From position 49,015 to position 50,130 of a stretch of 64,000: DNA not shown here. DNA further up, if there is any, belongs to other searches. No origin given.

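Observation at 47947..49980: pylB and pylD sit adjacent with no pylC between them, and no pylS or pylT anywhere in the window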

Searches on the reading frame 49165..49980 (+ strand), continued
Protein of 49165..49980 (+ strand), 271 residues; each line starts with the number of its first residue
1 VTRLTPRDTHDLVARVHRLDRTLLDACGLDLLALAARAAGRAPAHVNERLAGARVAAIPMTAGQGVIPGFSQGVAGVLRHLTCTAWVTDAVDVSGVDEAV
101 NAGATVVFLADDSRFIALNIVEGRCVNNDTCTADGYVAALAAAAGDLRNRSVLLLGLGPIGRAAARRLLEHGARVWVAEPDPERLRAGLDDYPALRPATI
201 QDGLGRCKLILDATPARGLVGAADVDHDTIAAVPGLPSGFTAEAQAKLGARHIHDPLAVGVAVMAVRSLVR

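Call 27: find_related_loci(query=A1, collection=genome_contigs, flank=10000)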
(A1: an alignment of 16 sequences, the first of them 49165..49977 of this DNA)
Query A1 (271 aa) in genome_contigs; peptide patterns used: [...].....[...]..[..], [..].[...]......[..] (x = any residue, [..] = any of these).
310 stretches matched a pattern; 124 encode a relative of the query (tblastn E <= 1e-3); the best 80 are kept; 80 distinct loci.
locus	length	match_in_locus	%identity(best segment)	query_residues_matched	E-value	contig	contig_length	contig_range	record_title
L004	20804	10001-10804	57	1-270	1e-87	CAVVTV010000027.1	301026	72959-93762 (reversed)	MAG: uncultured Thermoleophilia bacterium isolate MFD04492.bin.1.102 genome assembly, contig: contig_9493, whole genome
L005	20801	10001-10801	56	1-269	2e-86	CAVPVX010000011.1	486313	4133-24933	MAG: uncultured Actinomycetes bacterium isolate MFD09964.bin.1.366 genome assembly, contig: contig_9089, whole genome sh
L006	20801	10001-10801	60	1-269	2e-86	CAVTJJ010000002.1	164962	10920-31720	MAG: uncultured candidate division Zixibacteria bacterium isolate MFD05942.bin.1.404 genome assembly, contig: contig_168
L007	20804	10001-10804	57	1-270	2e-86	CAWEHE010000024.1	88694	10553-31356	MAG: uncultured Thermoleophilia bacterium isolate MFD02979.bin.1.60 genome assembly, contig: contig_56038, whole genome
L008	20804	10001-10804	58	1-270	2e-86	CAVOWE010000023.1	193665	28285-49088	MAG: uncultured Thermoleophilia bacterium isolate MFD00032.bin.3.236 genome assembly, contig: contig_63308, whole genome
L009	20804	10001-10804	57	1-270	2e-86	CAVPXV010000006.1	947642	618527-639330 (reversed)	MAG: uncultured Thermoleophilia bacterium isolate MFD01872.bin.1.273 genome assembly, contig: contig_38274, whole genome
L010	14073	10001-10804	58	1-270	1e-85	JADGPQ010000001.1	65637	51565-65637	MAG: Thermoleophilia bacterium isolate Chersky.21_4 contig-100_16, whole genome shotgun sequence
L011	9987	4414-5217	56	1-270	4e-85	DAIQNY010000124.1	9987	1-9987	MAG TPA_asm: Actinomycetota bacterium isolate CTOTU7608 NODE_10697_length_9987_cov_6.290072, whole genome shotgun sequen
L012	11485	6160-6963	58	1-270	4e-84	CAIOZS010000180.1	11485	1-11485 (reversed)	MAG: uncultured Thermoleophilia bacterium isolate AlinenLipids_bin-3389 genome assembly, contig: bin-3389:180/352, whole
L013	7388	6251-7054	56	1-270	7e-84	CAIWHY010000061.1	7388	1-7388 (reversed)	MAG: uncultured Thermoleophilia bacterium isolate Umea3_bin-0017 genome assembly, contig: bin-0017:061/568, whole genome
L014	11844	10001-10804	57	1-270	2e-83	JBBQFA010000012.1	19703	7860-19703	MAG: Thermoleophilia bacterium isolate Co_metawrap_1062 Cmw_1062_k141_25704588_length_19703_cov_10.9980, whole genome sh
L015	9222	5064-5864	55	1-269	6e-83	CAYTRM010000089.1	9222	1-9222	MAG TPA_asm: uncultured Thermoleophilia bacterium isolate SRP178699_co1_90 genome assembly, contig: NODE_10484_length_92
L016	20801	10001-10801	61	1-269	1e-82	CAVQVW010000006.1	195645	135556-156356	MAG: uncultured Thermoleophilia bacterium isolate MFD09964.bin.1.34 genome assembly, contig: contig_6378, whole genome s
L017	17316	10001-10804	57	1-270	3e-82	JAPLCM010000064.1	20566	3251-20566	MAG: Actinomycetota bacterium isolate LacPavin_0920_SED4_MAG_69_54 LacPavin_0920_SED4_scaffold_634726, whole genome shot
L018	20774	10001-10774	54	1-260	1e-81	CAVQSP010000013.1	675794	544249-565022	MAG: uncultured Thermoleophilia bacterium isolate MFD00032.bin.2.192 genome assembly, contig: contig_42470, whole genome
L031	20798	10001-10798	52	1-269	5e-74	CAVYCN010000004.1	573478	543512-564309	MAG: uncultured Actinomycetes bacterium isolate MFD04492.bin.3.7 genome assembly, contig: contig_13629, whole genome sho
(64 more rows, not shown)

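Call 37: search_protein_families(library=ncbifam, proteins=[L001:8733-10001:+, L001:12338-13195:-, L031:9334-9687:+, L031:6558-8261:+, L031:10875-12008:+], max_evalue=0.01)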
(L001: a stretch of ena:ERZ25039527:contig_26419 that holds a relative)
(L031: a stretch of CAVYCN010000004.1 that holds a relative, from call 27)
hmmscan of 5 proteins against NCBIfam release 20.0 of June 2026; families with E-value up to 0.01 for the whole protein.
L001:8733-10001:+ (423 aa): 17 families
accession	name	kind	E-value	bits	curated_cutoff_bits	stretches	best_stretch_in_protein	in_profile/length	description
TIGR03909.1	pyrrolys_PylC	equivalog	8.3e-93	311.1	248.3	2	3-209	2-206/374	3-methylornithine--L-lysine ligase PylC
NF002563.0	PRK02186.1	subfamily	4.9e-12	44.9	625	1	35-183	41-201/890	argininosuccinate lyase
NF053643.1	Ddl_archaea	equivalog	1.9e-08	33.7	500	1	125-312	139-296/367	putative pseudomurein biosynthesis ATP-grasp protein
NF009402.0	PRK12767.1-1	equivalog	1.5e-06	27.3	218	1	124-170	147-193/329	carbamoyl phosphate synthase-like protein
TIGR01205.1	D_ala_D_alaTIGR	subfamily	1.9e-05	23.8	245.65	1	124-181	145-202/318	D-alanine--D-alanine ligase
TIGR01161.1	purK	equivalog_domain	2.9e-05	23.5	318.4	1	3-121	2-117/362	5-(carboxyamino)imidazole ribonucleotide synthase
NF002378.0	PRK01372.1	subfamily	3.8e-05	22.6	243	1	125-181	134-190/305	D-alanine--D-alanine ligase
NF006766.0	PRK09288.1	equivalog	8.2e-05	21.5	339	0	2-111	14-122/396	formate-dependent phosphoribosylglycinamide formyltransferase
NF004677.0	PRK06019.1-3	equivalog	8.7e-05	21.5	441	1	5-69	16-79/389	5-(carboxyamino)imidazole ribonucleotide synthase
TIGR00877.1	purD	equivalog_domain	0.00025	20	288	1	127-191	141-212/425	phosphoribosylamine--glycine ligase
NF000091.3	D_ala_D_ser_VanG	exception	0.0014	17.6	495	1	124-182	172-230/344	D-alanine--D-serine ligase VanG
NF009404.0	PRK12767.1-3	equivalog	0.0017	17.3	316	0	125-152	146-173/344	carbamoyl phosphate synthase-like protein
NF004675.0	PRK06019.1-1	equivalog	0.0019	17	375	0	7-71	16-79/375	5-(carboxyamino)imidazole ribonucleotide synthase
TIGR01369.1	CPSaseII_lrg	equivalog_domain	0.0023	15.6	1027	0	241-309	796-862/1052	carbamoyl-phosphate synthase (glutamine-hydrolyzing) large subunit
NF004676.0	PRK06019.1-2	equivalog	0.003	16.6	387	1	7-67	17-76/363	5-(carboxyamino)imidazole ribonucleotide synthase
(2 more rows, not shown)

L001:12338-13195:- (286 aa): 14 families
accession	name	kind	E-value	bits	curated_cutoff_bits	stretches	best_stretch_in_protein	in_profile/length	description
TIGR02367.1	PylS_Cterm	equivalog_domain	6.6e-93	310.5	178.15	1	45-286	1-242/242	pyrrolysine--tRNA(Pyl) ligase large subunit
NF007083.1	PRK09537.1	equivalog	8e-68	229.4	550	1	11-286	158-425/425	pyrrolysine--tRNA(Pyl) ligase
NF051887.1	PheS_related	equivalog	3.6e-07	29.6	300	1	91-265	36-221/349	PheS-related mystery ligase SrmL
TIGR00462.1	genX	equivalog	5.1e-07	29.4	286.9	1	150-199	75-124/304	EF-P lysine aminoacylase EpmA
NF003483.0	PRK05159.1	equivalog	1.2e-05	24.4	353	0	151-180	206-235/438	aspartate--tRNA(Asn) ligase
TIGR00442.1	hisS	equivalog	9.5e-05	21.5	286.75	1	75-209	20-158/406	histidine--tRNA ligase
TIGR00468.1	pheS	equivalog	0.00015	21.1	237.45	0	147-196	179-223/324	phenylalanine--tRNA ligase subunit alpha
NF006828.0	PRK09350.1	equivalog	0.00074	18.9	264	1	144-180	85-121/325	elongation factor P--(R)-beta-lysine ligase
TIGR00458.1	aspS_nondisc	equivalog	0.00085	18.4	368.4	0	151-192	202-244/428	aspartate--tRNA(Asn) ligase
NF003210.0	PRK04172.1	equivalog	0.0019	17.1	350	1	139-269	344-477/496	phenylalanine--tRNA ligase subunit alpha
TIGR00472.1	pheT_bact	equivalog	0.0021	16.3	402.65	1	77-183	498-601/798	phenylalanine--tRNA ligase subunit beta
TIGR00418.1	thrS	equivalog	0.0037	16.2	383.65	1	75-165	207-300/565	threonine--tRNA ligase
NF001756.1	PRK00484.1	subfamily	0.004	15.9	468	0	83-179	183-268/488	lysine--tRNA ligase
TIGR00471.1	pheT_arch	equivalog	0.0053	15.3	282.65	1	77-257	369-537/551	phenylalanine--tRNA ligase subunit beta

L031:9334-9687:+ (117 aa): 0 families

L031:6558-8261:+ (567 aa): 1 family
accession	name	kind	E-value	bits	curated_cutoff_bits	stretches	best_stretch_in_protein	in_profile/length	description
TIGR02369.2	trimeth_pyl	equivalog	3.5e-92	309.4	525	1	95-556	8-468/469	[trimethylamine--corrinoid protein] Co-methyltransferase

L031:10875-12008:+ (377 aa): 47 families (the best 25 are shown)
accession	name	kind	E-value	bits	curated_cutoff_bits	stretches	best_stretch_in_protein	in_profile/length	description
NF006666.0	PRK09210.1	equivalog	1.2e-90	304.5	572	1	106-376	99-369/370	RNA polymerase sigma factor RpoD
NF004208.0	PRK05658.1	equivalog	8.5e-86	289.3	555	1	139-374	392-627/631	RNA polymerase sigma factor RpoD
NF004561.0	PRK05901.1-3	equivalog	7.4e-82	276.2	582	2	140-374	300-534/537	RNA polymerase sigma factor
NF004560.0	PRK05901.1-1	equivalog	9.3e-80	269.2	711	2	140-374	279-513/516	RNA polymerase sigma factor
TIGR02997.1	Sig70-cyanoRpoD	subfamily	6e-79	265.4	384.5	1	138-364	73-298/298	RNA polymerase sigma factor, RpoD/SigA family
TIGR02393.1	RpoD_Cterm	equivalog_domain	1.2e-75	254.1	354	1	140-374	1-235/238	RNA polymerase sigma factor RpoD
NF004207.0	PRK05657.1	equivalog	1.4e-75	254.6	394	1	89-366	41-316/329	RNA polymerase sigma factor RpoS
TIGR02394.1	rpoS_proteo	equivalog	1e-74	251.6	378.7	1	103-365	10-272/285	RNA polymerase sigma factor RpoS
NF005920.0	PRK07921.1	subfamily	4e-74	249.6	464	1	138-374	89-325/328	RNA polymerase sigma factor SigB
NF005643.0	PRK07406.1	equivalog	7.3e-72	242.6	500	1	139-369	160-389/397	RNA polymerase sigma factor RpoD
NF005642.0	PRK07405.1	subfamily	1e-69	235.2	524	1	124-370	68-312/318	RNA polymerase sigma factor SigD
NF004562.0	PRK05901.1-4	equivalog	3.6e-69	233.7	779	1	140-365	317-542/571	RNA polymerase sigma factor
NF041931.2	MzaA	equivalog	2.8e-68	231.4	800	1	136-365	472-703/726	MZA anti-phage system associated sigma-70 family RNA polymerase sigma factor MzaA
NF005785.0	PRK07598.1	equivalog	5.3e-68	229.8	554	1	135-374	171-409/415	RNA polymerase sigma factor SigC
NF004615.0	PRK05949.1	subfamily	2.8e-67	227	530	1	125-369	78-320/327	RNA polymerase sigma factor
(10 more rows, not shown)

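Call 68: search_solved_structures(query=window:49165-49977:+, max_evalue=0.00001, show_alignments=1)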
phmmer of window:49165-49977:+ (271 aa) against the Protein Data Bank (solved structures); distinct sequences matched with E-value up to 0.00001: 2.
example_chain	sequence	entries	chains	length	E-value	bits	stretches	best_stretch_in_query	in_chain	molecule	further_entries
4j43_A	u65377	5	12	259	7.1e-29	104.5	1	2-265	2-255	PylD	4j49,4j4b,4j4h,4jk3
4q39_A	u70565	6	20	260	7.2e-29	104.5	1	2-265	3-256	PYLD, pyrrolysine synthase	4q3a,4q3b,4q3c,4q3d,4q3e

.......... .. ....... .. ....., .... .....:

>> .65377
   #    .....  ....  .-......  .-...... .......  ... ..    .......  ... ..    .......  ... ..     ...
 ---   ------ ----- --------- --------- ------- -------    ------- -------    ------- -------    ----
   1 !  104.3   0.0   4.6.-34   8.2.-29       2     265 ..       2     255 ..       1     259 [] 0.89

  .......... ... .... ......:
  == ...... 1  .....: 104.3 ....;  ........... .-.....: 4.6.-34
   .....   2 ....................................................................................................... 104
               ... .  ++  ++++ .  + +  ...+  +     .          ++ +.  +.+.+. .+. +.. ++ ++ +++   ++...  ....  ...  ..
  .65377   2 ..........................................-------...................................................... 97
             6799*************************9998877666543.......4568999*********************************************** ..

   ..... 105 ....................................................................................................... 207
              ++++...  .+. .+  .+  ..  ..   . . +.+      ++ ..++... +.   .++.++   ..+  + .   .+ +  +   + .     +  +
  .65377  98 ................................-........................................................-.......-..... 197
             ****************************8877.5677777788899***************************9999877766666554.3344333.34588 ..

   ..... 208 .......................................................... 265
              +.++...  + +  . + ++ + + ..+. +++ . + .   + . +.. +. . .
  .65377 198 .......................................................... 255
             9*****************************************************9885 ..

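Call 71: find_encoding_contigs(protein=P0006, flank=5000, max_places=4)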
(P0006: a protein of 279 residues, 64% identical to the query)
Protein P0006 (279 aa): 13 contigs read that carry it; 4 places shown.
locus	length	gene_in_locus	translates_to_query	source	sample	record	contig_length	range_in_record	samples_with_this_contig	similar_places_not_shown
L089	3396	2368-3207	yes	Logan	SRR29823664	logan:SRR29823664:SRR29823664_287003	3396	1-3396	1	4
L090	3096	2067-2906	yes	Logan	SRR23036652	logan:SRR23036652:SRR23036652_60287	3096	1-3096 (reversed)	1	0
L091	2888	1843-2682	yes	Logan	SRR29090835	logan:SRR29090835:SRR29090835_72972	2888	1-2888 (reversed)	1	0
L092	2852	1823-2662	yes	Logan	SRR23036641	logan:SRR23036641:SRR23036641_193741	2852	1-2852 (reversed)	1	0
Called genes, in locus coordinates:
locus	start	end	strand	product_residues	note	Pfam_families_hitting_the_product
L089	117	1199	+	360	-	PF04055:Radical_SAM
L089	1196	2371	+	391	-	PF21360:PylC-like_N (weak), PF02655:ATP-grasp_3, PF02222:ATP-grasp (weak), PF07478:Dala_Dala_lig_C (weak)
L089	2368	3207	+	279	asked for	PF21455:PylD_N, PF13241:NAD_binding_7 (faint), PF02826:2-Hacid_dh_C (weak)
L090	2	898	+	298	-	?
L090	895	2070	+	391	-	PF21360:PylC-like_N (weak), PF02655:ATP-grasp_3, PF02222:ATP-grasp (weak), PF07478:Dala_Dala_lig_C (weak)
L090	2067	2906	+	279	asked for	PF21455:PylD_N, PF13241:NAD_binding_7 (faint), PF02826:2-Hacid_dh_C (weak)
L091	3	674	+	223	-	?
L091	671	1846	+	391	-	PF21360:PylC-like_N (weak), PF02655:ATP-grasp_3, PF02222:ATP-grasp (weak), PF07478:Dala_Dala_lig_C (weak)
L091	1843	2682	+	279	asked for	PF21455:PylD_N, PF13241:NAD_binding_7 (faint), PF02826:2-Hacid_dh_C (weak)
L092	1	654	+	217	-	?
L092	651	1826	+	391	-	PF21360:PylC-like_N (weak), PF02655:ATP-grasp_3, PF02222:ATP-grasp (weak), PF07478:Dala_Dala_lig_C (weak)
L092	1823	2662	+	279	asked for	PF21455:PylD_N, PF13241:NAD_binding_7 (faint), PF02826:2-Hacid_dh_C (weak)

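Call 75: search_protein_families(library=ncbifam, proteins=[L001:11969-12295:+, L002:11920-12294:+, L001:10965-11876:-], max_evalue=0.01)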
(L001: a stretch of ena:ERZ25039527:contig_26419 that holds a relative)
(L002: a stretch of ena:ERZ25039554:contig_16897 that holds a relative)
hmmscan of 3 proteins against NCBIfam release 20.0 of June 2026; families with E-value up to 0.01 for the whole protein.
L001:11969-12295:+ (108 aa): 2 families
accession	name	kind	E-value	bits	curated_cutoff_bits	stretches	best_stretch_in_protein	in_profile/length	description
TIGR03912.1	PylS_Nterm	equivalog_domain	5.3e-35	119.6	51.15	1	13-99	1-87/89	pyrrolysine--tRNA(Pyl) ligase small subunit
NF007083.1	PRK09537.1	equivalog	8.6e-17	61.3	550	1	15-99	4-88/425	pyrrolysine--tRNA(Pyl) ligase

L002:11920-12294:+ (124 aa): 2 families
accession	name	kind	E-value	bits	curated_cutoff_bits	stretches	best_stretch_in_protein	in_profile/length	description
TIGR03912.1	PylS_Nterm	equivalog_domain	6.3e-35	119.3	51.15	1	29-115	1-87/89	pyrrolysine--tRNA(Pyl) ligase small subunit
NF007083.1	PRK09537.1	equivalog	1e-16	61.1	550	1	31-115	4-88/425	pyrrolysine--tRNA(Pyl) ligase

L001:10965-11876:- (303 aa): 2 families
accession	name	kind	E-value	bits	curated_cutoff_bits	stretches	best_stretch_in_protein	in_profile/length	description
NF047631.1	SodCMycob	equivalog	0.00071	19.2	230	1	15-64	9-58/236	superoxide dismutase[Cu-Zn]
NF058595.1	invert_tail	domain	0.0013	19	37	1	4-46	45-87/113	lipo-invert putative C-terminal anchoring domain-containing protein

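Call 77: find_related_loci(query=A1, collection=metagenome_contigs, flank=6000)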
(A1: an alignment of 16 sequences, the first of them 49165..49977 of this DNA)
Query A1 (271 aa) in metagenome_contigs; peptide patterns used: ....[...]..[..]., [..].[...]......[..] (x = any residue, [..] = any of these).
600 stretches matched a pattern (row limit reached: there are more); 224 encode a relative of the query (tblastn E <= 1e-3); the best 80 are kept; 80 distinct loci.
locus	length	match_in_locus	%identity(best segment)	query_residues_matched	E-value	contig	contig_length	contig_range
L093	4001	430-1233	58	1-270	2e-89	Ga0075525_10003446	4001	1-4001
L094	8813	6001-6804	58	1-270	4e-89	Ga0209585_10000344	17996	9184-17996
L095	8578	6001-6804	58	1-270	4e-89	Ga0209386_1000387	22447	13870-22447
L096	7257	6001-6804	58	1-270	4e-88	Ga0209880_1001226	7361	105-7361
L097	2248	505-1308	58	1-270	3e-90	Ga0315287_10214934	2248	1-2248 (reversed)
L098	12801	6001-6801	56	1-269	4e-86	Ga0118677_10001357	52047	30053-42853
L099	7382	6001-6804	57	1-270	5e-86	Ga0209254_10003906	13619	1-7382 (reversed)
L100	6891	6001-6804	58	1-270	5e-86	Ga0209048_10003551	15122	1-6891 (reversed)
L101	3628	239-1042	58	1-270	1e-86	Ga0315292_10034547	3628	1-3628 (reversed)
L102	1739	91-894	58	1-270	9e-91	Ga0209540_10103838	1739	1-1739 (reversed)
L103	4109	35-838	57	1-270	6e-86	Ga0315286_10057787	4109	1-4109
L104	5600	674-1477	58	1-270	8e-86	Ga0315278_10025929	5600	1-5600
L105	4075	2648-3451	58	1-270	7e-86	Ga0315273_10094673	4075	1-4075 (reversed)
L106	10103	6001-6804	55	1-270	1e-85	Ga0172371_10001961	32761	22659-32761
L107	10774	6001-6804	57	1-270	3e-85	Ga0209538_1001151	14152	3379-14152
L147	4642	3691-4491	53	1-270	1e-75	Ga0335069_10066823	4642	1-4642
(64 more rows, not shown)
